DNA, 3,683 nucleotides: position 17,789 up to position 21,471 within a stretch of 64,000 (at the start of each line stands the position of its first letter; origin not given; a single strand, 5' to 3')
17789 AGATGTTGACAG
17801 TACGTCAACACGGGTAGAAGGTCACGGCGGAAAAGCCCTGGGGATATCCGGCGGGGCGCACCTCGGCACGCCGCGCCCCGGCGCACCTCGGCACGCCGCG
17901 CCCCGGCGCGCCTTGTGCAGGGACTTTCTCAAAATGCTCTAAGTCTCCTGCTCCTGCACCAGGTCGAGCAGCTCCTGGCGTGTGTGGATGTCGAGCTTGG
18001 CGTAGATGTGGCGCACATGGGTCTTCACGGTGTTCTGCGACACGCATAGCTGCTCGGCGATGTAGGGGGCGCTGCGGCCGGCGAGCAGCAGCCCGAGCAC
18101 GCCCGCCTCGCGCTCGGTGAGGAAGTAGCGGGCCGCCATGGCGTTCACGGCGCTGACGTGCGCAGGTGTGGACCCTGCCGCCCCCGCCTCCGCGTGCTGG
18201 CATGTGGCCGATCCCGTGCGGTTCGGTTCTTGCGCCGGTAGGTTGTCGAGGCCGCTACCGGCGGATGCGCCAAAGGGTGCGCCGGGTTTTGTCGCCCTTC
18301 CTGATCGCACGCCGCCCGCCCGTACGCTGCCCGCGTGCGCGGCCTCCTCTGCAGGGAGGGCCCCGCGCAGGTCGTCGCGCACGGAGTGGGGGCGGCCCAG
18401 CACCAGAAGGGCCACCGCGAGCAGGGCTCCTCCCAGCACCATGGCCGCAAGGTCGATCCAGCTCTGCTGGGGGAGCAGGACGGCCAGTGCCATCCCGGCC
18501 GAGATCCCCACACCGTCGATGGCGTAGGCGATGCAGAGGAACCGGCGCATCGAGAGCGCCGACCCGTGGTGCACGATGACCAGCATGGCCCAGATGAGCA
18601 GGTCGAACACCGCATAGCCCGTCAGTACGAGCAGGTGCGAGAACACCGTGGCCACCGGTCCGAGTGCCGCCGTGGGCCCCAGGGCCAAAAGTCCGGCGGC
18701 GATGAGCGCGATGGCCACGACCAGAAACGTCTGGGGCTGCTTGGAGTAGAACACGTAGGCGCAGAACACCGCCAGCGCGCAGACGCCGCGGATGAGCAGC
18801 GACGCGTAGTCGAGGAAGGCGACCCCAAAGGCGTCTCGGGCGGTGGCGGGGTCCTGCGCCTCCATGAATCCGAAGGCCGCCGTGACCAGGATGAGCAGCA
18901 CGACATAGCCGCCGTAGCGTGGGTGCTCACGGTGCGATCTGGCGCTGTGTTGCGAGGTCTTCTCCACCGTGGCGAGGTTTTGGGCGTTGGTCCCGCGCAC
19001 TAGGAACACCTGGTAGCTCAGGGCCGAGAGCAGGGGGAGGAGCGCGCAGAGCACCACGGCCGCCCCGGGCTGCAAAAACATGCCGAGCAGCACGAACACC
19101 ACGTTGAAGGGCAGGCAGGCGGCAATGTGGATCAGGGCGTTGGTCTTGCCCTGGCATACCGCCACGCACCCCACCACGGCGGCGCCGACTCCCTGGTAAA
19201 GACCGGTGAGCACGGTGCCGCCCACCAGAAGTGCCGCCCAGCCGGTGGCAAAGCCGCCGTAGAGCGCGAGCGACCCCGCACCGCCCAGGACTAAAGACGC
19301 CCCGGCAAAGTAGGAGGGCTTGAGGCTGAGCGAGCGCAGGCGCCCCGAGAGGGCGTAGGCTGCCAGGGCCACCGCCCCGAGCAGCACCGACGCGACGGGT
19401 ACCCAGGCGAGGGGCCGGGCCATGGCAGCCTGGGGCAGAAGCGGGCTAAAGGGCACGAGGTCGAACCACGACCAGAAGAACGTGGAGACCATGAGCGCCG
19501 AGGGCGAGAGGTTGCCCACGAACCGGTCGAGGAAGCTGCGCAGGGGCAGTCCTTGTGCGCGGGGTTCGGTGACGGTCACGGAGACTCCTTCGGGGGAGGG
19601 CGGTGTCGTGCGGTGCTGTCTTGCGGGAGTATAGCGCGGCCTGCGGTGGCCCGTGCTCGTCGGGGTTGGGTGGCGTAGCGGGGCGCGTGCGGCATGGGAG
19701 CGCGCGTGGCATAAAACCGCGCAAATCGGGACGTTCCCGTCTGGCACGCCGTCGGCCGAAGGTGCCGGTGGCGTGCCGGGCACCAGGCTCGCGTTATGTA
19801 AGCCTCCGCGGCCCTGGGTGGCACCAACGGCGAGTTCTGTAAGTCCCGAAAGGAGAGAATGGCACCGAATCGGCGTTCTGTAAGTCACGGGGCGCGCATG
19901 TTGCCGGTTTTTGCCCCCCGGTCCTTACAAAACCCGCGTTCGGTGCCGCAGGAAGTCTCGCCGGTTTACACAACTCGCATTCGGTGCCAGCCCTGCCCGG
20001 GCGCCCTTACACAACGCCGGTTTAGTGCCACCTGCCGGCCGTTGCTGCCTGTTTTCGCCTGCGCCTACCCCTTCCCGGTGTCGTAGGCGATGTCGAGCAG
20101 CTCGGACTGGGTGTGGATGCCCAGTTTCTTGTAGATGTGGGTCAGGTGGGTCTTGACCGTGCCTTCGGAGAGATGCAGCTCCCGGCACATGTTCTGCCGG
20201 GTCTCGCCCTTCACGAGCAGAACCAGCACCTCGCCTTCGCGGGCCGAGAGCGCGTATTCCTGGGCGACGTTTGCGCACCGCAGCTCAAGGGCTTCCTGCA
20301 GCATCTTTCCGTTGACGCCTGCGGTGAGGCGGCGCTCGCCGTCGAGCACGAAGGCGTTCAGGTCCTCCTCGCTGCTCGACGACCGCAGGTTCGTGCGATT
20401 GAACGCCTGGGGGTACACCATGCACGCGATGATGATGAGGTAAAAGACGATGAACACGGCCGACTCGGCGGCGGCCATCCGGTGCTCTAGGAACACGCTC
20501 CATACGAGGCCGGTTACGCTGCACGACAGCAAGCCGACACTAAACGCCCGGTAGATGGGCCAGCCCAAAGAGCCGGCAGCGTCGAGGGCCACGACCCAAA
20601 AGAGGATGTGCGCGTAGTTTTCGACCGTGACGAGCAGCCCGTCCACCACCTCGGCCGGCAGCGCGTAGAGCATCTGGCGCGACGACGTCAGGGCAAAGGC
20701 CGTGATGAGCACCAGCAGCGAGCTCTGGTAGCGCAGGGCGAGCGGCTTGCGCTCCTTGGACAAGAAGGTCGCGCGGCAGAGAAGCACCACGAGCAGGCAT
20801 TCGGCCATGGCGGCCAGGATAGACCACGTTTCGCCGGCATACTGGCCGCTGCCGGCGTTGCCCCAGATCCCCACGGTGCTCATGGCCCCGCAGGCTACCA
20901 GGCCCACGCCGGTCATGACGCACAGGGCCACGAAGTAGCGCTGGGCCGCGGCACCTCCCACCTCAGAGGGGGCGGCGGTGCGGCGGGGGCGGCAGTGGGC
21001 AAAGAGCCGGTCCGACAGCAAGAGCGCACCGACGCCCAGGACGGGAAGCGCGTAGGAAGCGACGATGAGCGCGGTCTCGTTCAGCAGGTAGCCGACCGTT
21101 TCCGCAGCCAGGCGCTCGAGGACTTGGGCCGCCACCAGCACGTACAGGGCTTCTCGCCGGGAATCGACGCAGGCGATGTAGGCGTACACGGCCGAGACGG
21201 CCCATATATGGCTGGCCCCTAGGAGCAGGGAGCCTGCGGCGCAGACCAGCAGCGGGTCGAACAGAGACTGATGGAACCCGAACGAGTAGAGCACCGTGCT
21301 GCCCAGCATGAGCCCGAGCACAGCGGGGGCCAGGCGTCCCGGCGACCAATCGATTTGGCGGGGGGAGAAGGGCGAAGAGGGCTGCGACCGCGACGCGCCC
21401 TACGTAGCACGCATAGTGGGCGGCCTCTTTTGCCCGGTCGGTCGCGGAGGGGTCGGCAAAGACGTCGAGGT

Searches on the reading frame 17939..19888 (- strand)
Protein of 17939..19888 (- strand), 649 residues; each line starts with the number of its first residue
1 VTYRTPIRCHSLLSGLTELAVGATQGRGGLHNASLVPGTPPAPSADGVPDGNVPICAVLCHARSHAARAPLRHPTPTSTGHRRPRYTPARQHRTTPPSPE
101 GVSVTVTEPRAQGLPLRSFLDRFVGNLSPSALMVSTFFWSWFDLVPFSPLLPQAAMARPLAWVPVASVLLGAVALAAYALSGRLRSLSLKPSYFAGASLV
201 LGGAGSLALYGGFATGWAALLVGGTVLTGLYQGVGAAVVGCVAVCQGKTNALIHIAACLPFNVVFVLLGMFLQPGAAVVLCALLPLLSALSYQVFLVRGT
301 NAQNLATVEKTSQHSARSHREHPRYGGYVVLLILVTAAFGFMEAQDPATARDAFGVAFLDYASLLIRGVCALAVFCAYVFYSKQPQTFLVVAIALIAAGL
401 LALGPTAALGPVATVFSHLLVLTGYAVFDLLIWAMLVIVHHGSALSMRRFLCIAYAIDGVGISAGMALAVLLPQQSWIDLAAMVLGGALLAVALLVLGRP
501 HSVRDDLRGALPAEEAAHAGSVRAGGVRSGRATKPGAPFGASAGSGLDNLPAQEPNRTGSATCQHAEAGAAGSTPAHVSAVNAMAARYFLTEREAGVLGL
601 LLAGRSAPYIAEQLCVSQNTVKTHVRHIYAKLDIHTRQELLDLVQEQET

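Call 9: search_protein_families(library=pfam, proteins=[window:17939-19888:-])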
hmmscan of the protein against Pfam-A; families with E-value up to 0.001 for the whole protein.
window:17939-19888:- (649 aa): 1 family
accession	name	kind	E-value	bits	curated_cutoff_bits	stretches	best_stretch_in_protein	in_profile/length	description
PF00196.25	GerE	-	3.1e-14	52.8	23.5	1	590-643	3-56/57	Bacterial regulatory proteins, luxR family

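Call 72: find_homologous_proteins(query=window:17942-19579:-, max_evalue=1e-10)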
Query seq(546 aa) (546 aa): 39 proteins with E <= 1e-10 among 8000 candidates.
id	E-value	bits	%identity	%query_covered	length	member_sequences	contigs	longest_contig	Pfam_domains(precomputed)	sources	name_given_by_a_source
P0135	0.0e+0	1161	99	100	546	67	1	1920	PF00196.26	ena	-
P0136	1.2e-265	900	79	100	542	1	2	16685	PF00196.26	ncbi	-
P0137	2.0e-233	794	83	85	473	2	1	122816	PF00196.26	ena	-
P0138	1.8e-215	735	77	88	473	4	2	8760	PF00196.26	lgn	-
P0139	2.7e-205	701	65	97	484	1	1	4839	PF00196.26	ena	-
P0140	4.5e-200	684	64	97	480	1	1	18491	PF00196.26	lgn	-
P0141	3.2e-197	675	64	98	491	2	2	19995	PF00196.26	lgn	-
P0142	7.3e-195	667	64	97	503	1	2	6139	PF00196.26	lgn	-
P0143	8.0e-138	479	51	97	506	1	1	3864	PF00196.26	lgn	-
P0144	3.0e-127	444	47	97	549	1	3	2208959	PF00196.26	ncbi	-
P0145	3.7e-127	443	49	98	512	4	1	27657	PF00196.26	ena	-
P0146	7.6e-127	442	49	98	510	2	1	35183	PF00196.26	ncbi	-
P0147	4.9e-126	440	50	97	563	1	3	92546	PF00196.26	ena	-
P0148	4.3e-125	437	48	98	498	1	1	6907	PF00196.26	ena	-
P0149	8.4e-122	426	49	97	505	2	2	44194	PF00196.26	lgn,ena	-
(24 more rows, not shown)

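Call 73: find_encoding_contigs(protein=P0137, flank=10000, max_places=2)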
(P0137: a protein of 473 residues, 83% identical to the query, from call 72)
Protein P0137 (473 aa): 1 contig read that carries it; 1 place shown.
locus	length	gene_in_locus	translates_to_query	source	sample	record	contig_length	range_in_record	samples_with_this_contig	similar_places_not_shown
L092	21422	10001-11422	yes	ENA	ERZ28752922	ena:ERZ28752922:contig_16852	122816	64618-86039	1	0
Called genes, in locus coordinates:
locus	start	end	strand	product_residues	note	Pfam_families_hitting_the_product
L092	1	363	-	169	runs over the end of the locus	-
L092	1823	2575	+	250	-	PF00890:FAD_binding_2, PF12831:FAD_oxidored (faint)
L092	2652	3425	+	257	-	PF00890:FAD_binding_2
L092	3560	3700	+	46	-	PF00196:GerE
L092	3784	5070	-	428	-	PF09587:PGA_cap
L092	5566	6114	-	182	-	PF11369:DUF3160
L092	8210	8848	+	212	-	PF12802:MarR_2, PF01047:MarR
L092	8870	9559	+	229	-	-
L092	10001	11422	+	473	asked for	PF00196:GerE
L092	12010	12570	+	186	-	-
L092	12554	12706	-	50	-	-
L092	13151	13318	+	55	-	-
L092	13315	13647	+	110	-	-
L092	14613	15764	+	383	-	PF02690:Na_Pi_cotrans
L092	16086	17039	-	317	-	PF00126:HTH_1, PF03466:LysR_substrate (weak)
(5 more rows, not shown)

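Call 74: find_encoding_contigs(protein=P0141, flank=10000, max_places=2)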
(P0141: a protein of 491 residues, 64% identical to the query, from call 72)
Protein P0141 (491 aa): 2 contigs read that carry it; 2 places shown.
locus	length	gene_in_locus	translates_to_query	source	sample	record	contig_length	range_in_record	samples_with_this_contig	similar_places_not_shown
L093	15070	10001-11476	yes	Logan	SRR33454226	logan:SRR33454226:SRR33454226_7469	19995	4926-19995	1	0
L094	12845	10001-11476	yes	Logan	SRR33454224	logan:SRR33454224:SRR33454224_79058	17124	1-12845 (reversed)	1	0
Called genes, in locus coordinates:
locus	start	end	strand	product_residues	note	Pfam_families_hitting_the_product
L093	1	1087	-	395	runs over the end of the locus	PF02771:Acyl-CoA_dh_N, PF02770:Acyl-CoA_dh_M (weak), PF00441:Acyl-CoA_dh_1, PF08028:Acyl-CoA_dh_2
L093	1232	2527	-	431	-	PF02771:Acyl-CoA_dh_N, PF02770:Acyl-CoA_dh_M (weak), PF00441:Acyl-CoA_dh_1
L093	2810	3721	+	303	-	PF00126:HTH_1, PF03466:LysR_substrate (weak)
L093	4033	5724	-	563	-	PF00890:FAD_binding_2, PF01266:DAO (weak)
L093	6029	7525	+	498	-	PF00196:GerE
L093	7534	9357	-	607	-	-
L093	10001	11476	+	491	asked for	PF00196:GerE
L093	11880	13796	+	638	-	PF03486:HI0933_like (faint), PF07992:Pyr_redox_2 (faint), PF00890:FAD_binding_2, PF01266:DAO (weak), PF12831:FAD_oxidored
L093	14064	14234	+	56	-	-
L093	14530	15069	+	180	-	?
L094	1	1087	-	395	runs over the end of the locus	PF02771:Acyl-CoA_dh_N, PF02770:Acyl-CoA_dh_M (weak), PF00441:Acyl-CoA_dh_1, PF08028:Acyl-CoA_dh_2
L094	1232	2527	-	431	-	PF02771:Acyl-CoA_dh_N, PF02770:Acyl-CoA_dh_M (weak), PF00441:Acyl-CoA_dh_1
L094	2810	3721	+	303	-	PF00126:HTH_1, PF03466:LysR_substrate (weak)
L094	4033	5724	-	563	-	PF00890:FAD_binding_2, PF01266:DAO (weak)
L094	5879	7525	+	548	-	PF00196:GerE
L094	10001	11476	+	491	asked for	PF00196:GerE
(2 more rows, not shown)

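Call 79: find_encoding_contigs(protein=P0136, flank=10000, max_places=2)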
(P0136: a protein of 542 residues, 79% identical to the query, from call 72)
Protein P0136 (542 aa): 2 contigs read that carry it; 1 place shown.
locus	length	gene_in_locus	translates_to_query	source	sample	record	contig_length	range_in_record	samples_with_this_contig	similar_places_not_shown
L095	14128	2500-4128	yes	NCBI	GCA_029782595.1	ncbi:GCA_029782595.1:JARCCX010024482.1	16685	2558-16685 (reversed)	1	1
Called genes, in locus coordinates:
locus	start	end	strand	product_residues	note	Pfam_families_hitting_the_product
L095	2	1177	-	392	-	?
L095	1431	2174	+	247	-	PF00126:HTH_1, PF03466:LysR_substrate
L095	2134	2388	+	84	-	-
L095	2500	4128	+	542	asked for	PF00196:GerE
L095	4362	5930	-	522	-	PF00890:FAD_binding_2, PF01266:DAO (weak), PF03486:HI0933_like (weak), PF12831:FAD_oxidored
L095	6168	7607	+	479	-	PF00196:GerE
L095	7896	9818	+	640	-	PF07992:Pyr_redox_2 (faint), PF03486:HI0933_like (faint), PF00070:Pyr_redox (faint), PF00890:FAD_binding_2, PF01266:DAO (weak), PF12831:FAD_oxidored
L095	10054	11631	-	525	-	PF00890:FAD_binding_2, PF01266:DAO, PF01494:FAD_binding_3 (faint), PF03486:HI0933_like (weak), PF07992:Pyr_redox_2 (faint), PF12831:FAD_oxidored, PF13450:NAD_binding_8 (weak)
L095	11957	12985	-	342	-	PF00196:GerE, PF08281:Sigma70_r4_2 (faint)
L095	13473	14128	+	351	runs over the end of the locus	PF02690:Na_Pi_cotrans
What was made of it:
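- On Regulon of a transcription factor (cis-regulatory site arrays): C and several relatives lie between convergent genes (calls 9, 79).
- Placement is independent of gene orientation, including between convergent genes (calls 9, 79).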

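Call 80: find_encoding_contigs(protein=P0144, flank=10000, max_places=1)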
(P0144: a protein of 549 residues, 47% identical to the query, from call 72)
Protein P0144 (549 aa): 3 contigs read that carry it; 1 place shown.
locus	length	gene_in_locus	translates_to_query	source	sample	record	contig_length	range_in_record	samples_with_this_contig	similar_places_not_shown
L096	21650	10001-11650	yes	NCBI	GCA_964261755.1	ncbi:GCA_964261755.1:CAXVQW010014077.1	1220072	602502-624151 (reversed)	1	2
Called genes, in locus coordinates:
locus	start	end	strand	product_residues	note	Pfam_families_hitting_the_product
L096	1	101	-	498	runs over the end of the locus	PF02683:DsbD_TM, PF13386:DsbD_2, PF00578:AhpC-TSA, PF08534:Redoxin, PF13098:Thioredoxin_2, PF13905:Thioredoxin_8 (faint)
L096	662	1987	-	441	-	PF05673:DUF815, PF13191:AAA_16 (weak), PF00004:AAA (weak)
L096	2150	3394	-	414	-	-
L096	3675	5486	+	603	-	PF00196:GerE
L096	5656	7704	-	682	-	PF04205:FMN_bind, PF00890:FAD_binding_2, PF01266:DAO (weak), PF03486:HI0933_like, PF07992:Pyr_redox_2, PF12831:FAD_oxidored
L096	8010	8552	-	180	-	PF18306:LDcluster4, PF03641:Lysine_decarbox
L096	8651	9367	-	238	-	PF13460:NAD_binding_10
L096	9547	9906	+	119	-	PF01638:HxlR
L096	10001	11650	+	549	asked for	PF00196:GerE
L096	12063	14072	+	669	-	PF07992:Pyr_redox_2 (faint), PF00890:FAD_binding_2, PF01266:DAO, PF12831:FAD_oxidored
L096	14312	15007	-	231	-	PF00072:Response_reg, PF00486:Trans_reg_C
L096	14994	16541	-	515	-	PF13493:DUF4118, PF00512:HisKA, PF02518:HATPase_c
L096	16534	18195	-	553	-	PF02386:TrkH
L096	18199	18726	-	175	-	PF02254:TrkA_N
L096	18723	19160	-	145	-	PF13241:NAD_binding_7 (weak), PF02254:TrkA_N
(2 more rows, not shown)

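Call 94: search_protein_families(library=ncbifam, proteins=[window:17939-19579:-], max_evalue=0.00001)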
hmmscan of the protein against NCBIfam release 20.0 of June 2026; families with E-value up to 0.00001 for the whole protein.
window:17939-19579:- (546 aa): 9 families
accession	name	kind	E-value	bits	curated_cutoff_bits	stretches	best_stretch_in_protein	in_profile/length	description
NF003420.0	PRK04841.1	equivalog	1.2e-11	43.4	537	1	486-541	838-893/903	HTH-type transcriptional regulator MalT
NF047785.1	respo_reg_MadR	equivalog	2.2e-09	37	300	1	468-536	129-198/209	MadR family response regulator transcription factor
NF052445.1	RespRegMctR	equivalog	7.6e-09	35.3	300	1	484-543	142-201/205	two-component system response regulator MctR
NF011896.0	PRK15369.1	equivalog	1.4e-08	34.6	242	1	484-542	147-205/211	two component system response regulator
TIGR03020.2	EpsA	equivalog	3.7e-08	33.3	170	1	476-535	180-239/247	XrtB/PEP-CTERM-associated transcriptional regulator EpsA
NF007403.0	PRK09935.1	equivalog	1.7e-07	31.1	271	1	482-544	145-207/210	fimbria biosynthesis transcriptional regulator FimZ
NF007505.1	PRK10100.1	equivalog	2.1e-07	30.8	250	1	484-535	142-193/204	biofilm master transcriptional regulator CsgD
NF007935.0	PRK10651.1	equivalog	5.1e-07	29.1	250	1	486-538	155-207/216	two-component system response regulator NarL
NF041232.1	BagY_FevT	exception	9e-06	24.8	700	0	473-538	282-348/367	LuxR family transcriptional regulator BagY/FevT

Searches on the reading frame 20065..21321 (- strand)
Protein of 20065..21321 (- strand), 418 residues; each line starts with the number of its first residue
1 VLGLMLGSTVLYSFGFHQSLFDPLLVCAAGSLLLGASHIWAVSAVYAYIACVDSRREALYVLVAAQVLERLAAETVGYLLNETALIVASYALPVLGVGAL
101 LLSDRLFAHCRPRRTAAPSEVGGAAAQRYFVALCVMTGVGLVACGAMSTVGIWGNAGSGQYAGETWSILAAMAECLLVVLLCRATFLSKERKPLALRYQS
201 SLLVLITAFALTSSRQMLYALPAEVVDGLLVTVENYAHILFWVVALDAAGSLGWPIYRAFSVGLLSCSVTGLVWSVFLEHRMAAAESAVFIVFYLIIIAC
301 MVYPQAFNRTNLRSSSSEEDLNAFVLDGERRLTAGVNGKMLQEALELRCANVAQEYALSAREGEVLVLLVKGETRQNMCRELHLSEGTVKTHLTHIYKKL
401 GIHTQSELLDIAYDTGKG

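Call 9: search_protein_families(library=pfam, proteins=[window:20065-21321:-])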
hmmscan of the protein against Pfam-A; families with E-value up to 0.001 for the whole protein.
window:20065-21321:- (418 aa): 2 families
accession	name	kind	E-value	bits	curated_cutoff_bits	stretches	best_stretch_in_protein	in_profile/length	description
PF00196.25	GerE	-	3.9e-14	52.5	23.5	1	358-412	3-57/57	Bacterial regulatory proteins, luxR family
PF08281.18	Sigma70_r4_2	-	1.2e-05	25.3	25.7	1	358-400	11-54/54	Sigma-70, region 4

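Call 94: search_protein_families(library=ncbifam, proteins=[window:20065-21321:-], max_evalue=0.00001)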
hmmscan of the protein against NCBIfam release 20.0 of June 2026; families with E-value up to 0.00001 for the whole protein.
window:20065-21321:- (418 aa): 13 families
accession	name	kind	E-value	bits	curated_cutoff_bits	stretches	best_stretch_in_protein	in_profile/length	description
NF052445.1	RespRegMctR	equivalog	3.9e-12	46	300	1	325-416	118-203/205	two-component system response regulator MctR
NF007505.1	PRK10100.1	equivalog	8.8e-09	35.3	250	1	325-404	113-191/204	biofilm master transcriptional regulator CsgD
NF047785.1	respo_reg_MadR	equivalog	5.8e-08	32.3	300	1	352-409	143-200/209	MadR family response regulator transcription factor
NF011896.0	PRK15369.1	equivalog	6e-08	32.6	242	1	351-413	143-205/211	two component system response regulator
NF041232.1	BagY_FevT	exception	1.2e-07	31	700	1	351-409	290-348/367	LuxR family transcriptional regulator BagY/FevT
NF007403.0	PRK09935.1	equivalog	1.6e-07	31.1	271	1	351-412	143-204/210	fimbria biosynthesis transcriptional regulator FimZ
NF007935.0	PRK10651.1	equivalog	3.2e-07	29.7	250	1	353-407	151-205/216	two-component system response regulator NarL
TIGR03020.2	EpsA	equivalog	3.6e-07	30.1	170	1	348-406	178-239/247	XrtB/PEP-CTERM-associated transcriptional regulator EpsA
TIGR03541.1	reg_near_HchA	equivalog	4.3e-07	29.7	215.6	1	343-416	156-230/232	PA1136 family autoinducer-binding transcriptional regulator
NF003420.0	PRK04841.1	equivalog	5.6e-07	28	537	1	354-412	835-893/903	HTH-type transcriptional regulator MalT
NF007018.1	PRK09483.1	equivalog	5e-06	26.3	280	1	324-412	117-203/217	UvrY/SirA/GacA family response regulator transcription factor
NF052366.1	photon_PedR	equivalog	5.3e-06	26.5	120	1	357-417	2-62/74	photosynthetic electron transport-dependent transcriptional regulator PedR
NF041673.1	transregRamA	equivalog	6.2e-06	25.5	500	1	349-412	204-273/280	acetate metabolism transcriptional regulator RamA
